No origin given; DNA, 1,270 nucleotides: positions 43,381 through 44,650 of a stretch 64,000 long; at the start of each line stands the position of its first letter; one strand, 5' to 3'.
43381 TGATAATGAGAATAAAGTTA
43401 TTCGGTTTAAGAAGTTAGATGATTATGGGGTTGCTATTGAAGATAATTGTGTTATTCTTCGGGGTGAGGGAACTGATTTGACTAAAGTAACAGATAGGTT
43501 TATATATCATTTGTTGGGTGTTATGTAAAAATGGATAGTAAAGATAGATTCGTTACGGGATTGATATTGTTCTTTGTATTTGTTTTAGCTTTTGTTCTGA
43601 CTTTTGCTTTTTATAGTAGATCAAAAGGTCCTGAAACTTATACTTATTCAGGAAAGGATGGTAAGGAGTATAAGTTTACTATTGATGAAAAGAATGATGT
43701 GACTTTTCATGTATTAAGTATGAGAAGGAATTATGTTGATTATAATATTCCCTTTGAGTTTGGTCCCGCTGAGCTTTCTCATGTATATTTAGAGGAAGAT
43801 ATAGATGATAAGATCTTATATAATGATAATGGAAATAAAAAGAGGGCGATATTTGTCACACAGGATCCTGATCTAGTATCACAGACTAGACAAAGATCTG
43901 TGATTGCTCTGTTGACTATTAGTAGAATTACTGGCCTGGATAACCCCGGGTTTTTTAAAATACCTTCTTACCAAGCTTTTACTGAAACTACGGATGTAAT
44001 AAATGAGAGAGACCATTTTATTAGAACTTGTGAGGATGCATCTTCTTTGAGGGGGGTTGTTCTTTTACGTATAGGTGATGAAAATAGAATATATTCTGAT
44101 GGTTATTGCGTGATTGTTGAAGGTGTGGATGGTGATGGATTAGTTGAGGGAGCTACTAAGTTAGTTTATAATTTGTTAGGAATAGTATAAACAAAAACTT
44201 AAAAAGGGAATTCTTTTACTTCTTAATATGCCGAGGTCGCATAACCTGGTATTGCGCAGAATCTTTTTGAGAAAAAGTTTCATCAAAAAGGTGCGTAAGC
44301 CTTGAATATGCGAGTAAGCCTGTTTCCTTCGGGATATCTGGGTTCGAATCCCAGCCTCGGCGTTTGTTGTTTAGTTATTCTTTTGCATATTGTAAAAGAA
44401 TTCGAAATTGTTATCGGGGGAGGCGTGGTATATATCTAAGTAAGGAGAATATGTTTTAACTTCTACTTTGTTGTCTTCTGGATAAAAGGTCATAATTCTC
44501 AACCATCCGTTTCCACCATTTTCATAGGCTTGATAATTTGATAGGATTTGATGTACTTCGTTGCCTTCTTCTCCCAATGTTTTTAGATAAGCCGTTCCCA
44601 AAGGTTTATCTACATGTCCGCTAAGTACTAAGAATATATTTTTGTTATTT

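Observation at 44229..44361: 133-nt tRNA gene with about 55-60 nt of intervening sequence and type-II-like features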

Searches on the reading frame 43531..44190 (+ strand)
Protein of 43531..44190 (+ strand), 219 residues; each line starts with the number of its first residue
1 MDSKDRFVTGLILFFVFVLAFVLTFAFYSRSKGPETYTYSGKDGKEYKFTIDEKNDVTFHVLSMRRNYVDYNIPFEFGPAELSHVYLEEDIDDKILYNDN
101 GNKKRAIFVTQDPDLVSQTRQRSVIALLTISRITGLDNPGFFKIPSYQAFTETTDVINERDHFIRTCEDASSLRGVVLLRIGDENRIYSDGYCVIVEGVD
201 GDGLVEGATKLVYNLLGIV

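Call 65: search_protein_families(library=pfam, proteins=[window:43531-44190:+], max_evalue=0.01)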
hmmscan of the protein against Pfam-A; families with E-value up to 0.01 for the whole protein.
window:43531-44190:+ (219 aa): 1 family
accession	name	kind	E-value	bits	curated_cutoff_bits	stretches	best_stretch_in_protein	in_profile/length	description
PF14671.11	DSPn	-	0.0071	17.2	28.2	0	53-120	16-80/140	Dual specificity protein phosphatase, N-terminal half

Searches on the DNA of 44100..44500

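Call 4: search_rna_families(source=window, start=44100, end=44500, threshold=evalue, max_evalue=10, show_alignments=4)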
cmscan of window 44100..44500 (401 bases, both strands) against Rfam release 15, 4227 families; matches with E-value up to 10: 6.
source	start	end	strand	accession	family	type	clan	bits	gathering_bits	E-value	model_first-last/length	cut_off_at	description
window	44230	44362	+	RF00005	tRNA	Gene; tRNA;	CL00001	34.8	29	9.8e-06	1-71/71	no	tRNA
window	44244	44295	-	RF00327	snoZ194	Gene; snRNA; snoRNA; CD-box;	-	19.1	50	1.5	1-108/108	no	Small nucleolar RNA Z194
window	44190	44253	-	RF00368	sroB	Gene; sRNA;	-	18.8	44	8.4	1-83/83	no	sroB RNA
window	44338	44354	+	RF01684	mascRNA-menRNA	Gene;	-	13.9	42.5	5.2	33-49/56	no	MALAT1-associated small cytoplasmic RNA/MEN beta RNA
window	44340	44352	-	RF04351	Plastid-psbl-rps4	Cis-reg;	-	13.5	68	5.4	11-23/53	no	Plastid-psbl-rps4 3UTR RNA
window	44255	44318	+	RF01962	RMST_1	Gene; lncRNA;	-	10.2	40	7.8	1-61/61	no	Rhabdomyosarcoma 2 associated transcript conserved region 1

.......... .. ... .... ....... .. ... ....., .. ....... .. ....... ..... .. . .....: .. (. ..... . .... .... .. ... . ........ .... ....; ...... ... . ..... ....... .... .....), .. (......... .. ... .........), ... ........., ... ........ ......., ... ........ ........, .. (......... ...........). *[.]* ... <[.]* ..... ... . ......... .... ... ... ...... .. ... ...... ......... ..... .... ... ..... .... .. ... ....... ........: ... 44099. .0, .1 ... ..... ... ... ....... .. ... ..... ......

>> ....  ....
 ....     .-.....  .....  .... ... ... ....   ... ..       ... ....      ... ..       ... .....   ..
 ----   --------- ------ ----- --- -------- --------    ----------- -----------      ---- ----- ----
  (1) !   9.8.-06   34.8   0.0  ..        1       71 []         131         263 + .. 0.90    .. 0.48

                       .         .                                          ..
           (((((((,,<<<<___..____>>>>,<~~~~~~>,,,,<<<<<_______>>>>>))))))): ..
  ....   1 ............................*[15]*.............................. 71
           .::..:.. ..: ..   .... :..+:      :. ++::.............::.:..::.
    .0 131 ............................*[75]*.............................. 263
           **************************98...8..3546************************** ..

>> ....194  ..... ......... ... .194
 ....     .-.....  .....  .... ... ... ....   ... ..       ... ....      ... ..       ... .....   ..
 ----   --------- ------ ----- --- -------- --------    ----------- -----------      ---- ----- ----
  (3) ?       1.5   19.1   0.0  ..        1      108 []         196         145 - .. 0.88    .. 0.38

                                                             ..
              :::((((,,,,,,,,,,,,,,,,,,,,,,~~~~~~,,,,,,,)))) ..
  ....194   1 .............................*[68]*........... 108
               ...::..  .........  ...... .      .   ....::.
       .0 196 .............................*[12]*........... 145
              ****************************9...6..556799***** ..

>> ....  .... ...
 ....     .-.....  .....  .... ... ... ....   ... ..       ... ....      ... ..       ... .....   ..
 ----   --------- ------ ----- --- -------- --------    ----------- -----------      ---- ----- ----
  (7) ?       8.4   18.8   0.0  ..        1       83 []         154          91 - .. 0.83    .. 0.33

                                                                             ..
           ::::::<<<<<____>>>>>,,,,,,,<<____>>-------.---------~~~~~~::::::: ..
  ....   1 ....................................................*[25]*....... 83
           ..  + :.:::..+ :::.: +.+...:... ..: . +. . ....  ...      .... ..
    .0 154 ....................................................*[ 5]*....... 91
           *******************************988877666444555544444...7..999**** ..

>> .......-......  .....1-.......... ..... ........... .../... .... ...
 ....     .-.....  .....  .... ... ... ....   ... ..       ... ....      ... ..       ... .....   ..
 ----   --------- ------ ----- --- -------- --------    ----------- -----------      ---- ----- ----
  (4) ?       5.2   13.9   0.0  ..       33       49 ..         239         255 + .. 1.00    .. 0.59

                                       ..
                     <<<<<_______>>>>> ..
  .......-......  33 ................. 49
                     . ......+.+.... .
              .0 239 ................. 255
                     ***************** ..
